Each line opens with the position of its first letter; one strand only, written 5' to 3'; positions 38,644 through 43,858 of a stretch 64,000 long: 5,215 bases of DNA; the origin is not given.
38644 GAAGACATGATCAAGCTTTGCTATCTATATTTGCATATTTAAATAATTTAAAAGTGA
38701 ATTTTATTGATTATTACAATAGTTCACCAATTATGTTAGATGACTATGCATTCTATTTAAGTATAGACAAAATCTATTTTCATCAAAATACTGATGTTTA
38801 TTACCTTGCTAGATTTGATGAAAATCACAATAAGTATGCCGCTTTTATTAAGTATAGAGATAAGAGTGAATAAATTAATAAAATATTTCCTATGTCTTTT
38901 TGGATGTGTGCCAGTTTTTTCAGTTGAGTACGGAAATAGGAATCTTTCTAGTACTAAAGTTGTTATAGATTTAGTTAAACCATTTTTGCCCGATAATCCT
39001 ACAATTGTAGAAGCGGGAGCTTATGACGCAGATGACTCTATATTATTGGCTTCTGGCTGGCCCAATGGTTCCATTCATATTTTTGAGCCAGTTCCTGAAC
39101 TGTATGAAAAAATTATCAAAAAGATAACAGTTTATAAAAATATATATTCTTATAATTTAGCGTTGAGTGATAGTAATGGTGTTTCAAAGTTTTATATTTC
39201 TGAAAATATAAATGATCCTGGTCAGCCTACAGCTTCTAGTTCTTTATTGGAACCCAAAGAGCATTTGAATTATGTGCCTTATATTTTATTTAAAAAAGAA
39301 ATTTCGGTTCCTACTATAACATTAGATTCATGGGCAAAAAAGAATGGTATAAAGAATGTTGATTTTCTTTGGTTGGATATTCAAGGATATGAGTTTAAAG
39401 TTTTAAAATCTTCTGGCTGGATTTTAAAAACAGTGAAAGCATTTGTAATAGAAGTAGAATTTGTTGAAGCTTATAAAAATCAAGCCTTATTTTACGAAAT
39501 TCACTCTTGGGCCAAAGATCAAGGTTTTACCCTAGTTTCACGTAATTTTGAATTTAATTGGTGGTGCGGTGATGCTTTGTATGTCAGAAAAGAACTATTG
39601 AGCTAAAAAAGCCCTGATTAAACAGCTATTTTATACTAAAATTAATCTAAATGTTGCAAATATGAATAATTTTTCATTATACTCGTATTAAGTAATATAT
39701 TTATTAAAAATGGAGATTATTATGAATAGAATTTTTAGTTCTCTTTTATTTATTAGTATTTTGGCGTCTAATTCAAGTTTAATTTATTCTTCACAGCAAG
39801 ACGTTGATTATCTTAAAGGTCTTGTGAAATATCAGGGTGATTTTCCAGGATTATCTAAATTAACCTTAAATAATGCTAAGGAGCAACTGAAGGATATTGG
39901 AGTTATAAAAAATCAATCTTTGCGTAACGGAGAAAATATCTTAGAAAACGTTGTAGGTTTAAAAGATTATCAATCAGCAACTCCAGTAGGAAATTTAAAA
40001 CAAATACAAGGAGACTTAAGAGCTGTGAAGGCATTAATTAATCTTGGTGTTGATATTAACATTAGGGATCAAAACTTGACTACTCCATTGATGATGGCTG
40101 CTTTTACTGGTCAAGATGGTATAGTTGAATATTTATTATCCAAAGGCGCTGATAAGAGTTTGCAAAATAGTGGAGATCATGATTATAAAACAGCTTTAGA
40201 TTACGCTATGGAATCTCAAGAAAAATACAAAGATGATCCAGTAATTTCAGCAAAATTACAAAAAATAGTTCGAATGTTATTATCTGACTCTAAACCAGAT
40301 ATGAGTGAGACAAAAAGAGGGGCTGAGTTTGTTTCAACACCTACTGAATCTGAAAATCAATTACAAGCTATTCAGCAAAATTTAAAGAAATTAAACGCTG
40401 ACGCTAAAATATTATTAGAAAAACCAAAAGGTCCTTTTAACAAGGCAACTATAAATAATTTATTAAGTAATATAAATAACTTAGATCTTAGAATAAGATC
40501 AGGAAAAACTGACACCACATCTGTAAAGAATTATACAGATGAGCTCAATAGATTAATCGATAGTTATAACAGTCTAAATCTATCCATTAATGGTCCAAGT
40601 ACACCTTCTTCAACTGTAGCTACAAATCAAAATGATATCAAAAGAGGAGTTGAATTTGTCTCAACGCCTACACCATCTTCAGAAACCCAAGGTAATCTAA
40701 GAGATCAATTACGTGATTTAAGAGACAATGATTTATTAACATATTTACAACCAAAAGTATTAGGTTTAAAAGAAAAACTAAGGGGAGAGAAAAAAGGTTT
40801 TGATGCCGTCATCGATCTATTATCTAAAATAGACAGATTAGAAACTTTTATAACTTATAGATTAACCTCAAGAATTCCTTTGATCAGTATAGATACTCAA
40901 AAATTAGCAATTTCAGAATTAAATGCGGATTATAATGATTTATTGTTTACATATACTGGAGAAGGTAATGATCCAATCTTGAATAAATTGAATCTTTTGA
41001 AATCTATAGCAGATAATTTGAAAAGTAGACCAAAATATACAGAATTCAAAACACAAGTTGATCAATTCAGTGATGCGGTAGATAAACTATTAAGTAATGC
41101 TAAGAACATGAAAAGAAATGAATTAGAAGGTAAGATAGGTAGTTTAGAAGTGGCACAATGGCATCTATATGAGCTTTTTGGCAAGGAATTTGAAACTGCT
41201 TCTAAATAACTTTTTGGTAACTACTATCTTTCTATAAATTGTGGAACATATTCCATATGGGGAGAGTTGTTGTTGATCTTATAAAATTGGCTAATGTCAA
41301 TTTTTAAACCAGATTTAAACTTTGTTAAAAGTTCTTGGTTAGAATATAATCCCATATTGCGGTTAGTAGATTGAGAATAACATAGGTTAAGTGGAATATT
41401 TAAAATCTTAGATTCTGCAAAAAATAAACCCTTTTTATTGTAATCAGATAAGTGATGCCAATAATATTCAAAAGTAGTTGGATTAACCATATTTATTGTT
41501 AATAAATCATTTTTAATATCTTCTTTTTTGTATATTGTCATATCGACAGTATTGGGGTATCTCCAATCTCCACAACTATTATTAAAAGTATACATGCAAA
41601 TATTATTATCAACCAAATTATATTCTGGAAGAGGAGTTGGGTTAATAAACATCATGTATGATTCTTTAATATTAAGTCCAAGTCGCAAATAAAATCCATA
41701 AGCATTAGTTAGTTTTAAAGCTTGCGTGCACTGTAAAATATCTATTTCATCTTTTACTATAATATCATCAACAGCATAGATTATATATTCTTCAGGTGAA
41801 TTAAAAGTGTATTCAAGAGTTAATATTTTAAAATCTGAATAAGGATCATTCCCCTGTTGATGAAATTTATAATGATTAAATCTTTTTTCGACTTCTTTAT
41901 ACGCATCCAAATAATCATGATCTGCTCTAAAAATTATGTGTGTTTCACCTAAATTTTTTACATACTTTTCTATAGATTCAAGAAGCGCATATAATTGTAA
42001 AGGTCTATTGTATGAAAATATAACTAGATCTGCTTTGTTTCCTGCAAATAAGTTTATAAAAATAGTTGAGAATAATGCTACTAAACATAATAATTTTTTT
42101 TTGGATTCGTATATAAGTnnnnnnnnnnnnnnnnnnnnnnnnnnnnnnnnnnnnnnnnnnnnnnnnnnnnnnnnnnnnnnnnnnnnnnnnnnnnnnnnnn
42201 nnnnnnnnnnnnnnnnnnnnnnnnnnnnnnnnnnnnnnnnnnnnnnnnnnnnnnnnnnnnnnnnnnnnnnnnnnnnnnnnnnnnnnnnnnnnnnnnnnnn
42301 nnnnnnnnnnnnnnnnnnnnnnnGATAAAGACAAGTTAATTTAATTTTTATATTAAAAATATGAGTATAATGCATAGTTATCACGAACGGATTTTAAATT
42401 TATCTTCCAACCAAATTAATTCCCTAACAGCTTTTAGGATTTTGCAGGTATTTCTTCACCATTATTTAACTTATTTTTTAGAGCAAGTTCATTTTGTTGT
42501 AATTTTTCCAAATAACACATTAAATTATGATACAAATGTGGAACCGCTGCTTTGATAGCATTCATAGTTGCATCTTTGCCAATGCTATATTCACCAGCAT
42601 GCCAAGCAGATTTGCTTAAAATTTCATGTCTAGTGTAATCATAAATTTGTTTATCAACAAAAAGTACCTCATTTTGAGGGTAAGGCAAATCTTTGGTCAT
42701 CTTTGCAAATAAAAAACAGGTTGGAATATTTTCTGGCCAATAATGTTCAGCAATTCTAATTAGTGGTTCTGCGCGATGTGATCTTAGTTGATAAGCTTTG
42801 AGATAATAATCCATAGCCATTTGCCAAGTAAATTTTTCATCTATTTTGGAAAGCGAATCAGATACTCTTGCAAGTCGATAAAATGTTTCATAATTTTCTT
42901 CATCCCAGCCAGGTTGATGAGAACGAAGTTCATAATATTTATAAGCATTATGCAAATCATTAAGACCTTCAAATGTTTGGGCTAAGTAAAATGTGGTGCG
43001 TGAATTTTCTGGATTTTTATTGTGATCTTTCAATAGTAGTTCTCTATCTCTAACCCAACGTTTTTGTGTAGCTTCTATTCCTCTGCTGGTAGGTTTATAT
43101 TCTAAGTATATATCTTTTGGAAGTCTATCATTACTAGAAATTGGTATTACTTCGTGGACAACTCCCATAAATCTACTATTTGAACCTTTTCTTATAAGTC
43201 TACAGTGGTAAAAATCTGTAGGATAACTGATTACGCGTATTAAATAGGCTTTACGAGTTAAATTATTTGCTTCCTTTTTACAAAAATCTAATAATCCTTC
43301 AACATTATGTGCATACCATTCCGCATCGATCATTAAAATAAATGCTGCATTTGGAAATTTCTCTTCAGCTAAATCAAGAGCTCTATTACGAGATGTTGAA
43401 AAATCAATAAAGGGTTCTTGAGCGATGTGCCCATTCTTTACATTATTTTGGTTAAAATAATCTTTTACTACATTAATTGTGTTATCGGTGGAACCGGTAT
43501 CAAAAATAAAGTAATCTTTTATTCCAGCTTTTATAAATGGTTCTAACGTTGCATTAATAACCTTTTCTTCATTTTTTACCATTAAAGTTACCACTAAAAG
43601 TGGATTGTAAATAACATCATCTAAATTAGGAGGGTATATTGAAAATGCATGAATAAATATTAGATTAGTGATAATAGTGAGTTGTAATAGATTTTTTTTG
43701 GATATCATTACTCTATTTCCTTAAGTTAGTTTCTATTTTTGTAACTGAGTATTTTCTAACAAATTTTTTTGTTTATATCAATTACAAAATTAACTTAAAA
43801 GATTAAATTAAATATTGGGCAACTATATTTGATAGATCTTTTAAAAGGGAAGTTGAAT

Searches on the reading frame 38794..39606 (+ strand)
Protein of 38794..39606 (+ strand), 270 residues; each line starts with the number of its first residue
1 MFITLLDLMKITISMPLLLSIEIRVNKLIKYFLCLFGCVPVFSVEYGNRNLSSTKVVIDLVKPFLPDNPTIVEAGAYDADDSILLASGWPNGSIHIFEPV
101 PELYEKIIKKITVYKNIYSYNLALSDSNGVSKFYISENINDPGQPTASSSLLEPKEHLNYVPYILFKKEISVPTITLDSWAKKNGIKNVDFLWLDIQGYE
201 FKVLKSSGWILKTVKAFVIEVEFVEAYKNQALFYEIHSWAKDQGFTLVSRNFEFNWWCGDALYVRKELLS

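Call 67: search_protein_families(library=pfam, proteins=[window:38794-39606:+], max_evalue=0.01)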
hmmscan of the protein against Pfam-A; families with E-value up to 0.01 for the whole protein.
window:38794-39606:+ (270 aa): 1 family
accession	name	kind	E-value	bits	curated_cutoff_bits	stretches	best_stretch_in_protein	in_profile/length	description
PF05050.19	Methyltransf_21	-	3e-24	86.5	22.7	1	74-246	2-172/173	Methyltransferase FkbM domain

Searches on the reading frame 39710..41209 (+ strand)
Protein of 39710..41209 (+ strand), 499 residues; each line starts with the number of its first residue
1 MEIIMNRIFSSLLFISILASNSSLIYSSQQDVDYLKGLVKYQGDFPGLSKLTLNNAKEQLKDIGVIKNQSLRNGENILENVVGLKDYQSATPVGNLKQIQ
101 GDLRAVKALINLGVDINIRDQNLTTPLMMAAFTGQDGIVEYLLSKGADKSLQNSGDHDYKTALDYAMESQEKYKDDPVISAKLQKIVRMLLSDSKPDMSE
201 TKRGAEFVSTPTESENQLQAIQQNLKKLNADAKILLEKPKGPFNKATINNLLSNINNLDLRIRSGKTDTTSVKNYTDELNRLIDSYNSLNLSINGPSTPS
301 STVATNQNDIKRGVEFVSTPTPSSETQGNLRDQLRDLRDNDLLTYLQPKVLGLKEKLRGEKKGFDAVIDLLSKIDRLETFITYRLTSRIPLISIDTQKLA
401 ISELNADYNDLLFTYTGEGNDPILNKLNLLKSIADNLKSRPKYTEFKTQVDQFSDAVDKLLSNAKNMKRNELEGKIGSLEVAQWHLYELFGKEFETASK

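Call 21: search_protein_families(library=pfam, proteins=[window:39710-41209:+], max_evalue=0.001)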
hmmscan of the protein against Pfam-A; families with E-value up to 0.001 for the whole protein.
window:39710-41209:+ (499 aa): 5 families
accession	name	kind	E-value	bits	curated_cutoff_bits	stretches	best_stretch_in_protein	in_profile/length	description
PF12796.13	Ank_2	-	4.5e-11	43.6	27.3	1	100-191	7-80/90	Ankyrin repeats (3 copies)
PF00023.36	Ank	-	3.1e-10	40.2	21.1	1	124-153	3-32/33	Ankyrin repeat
PF13637.12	Ank_4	-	1.2e-06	29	22.7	1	100-143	7-50/50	Ankyrin repeats (many copies)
PF13857.12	Ank_5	-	2e-06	28.5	27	1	109-166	1-56/56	Ankyrin repeats (many copies)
PF13606.12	Ank_3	-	3.7e-05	24.2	22.3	0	125-148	4-27/30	Ankyrin repeat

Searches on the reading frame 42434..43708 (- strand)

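Call 21: search_protein_families(library=pfam, proteins=[window:42434-43708:-], max_evalue=0.001)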
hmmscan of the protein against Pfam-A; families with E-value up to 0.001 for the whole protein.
window:42434-43708:- (424 aa): 1 family
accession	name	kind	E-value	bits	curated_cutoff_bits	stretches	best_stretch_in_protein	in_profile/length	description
PF00535.33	Glycos_transf_2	-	5.9e-05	23.5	23.3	1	43-144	5-104/168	Glycosyl transferase family 2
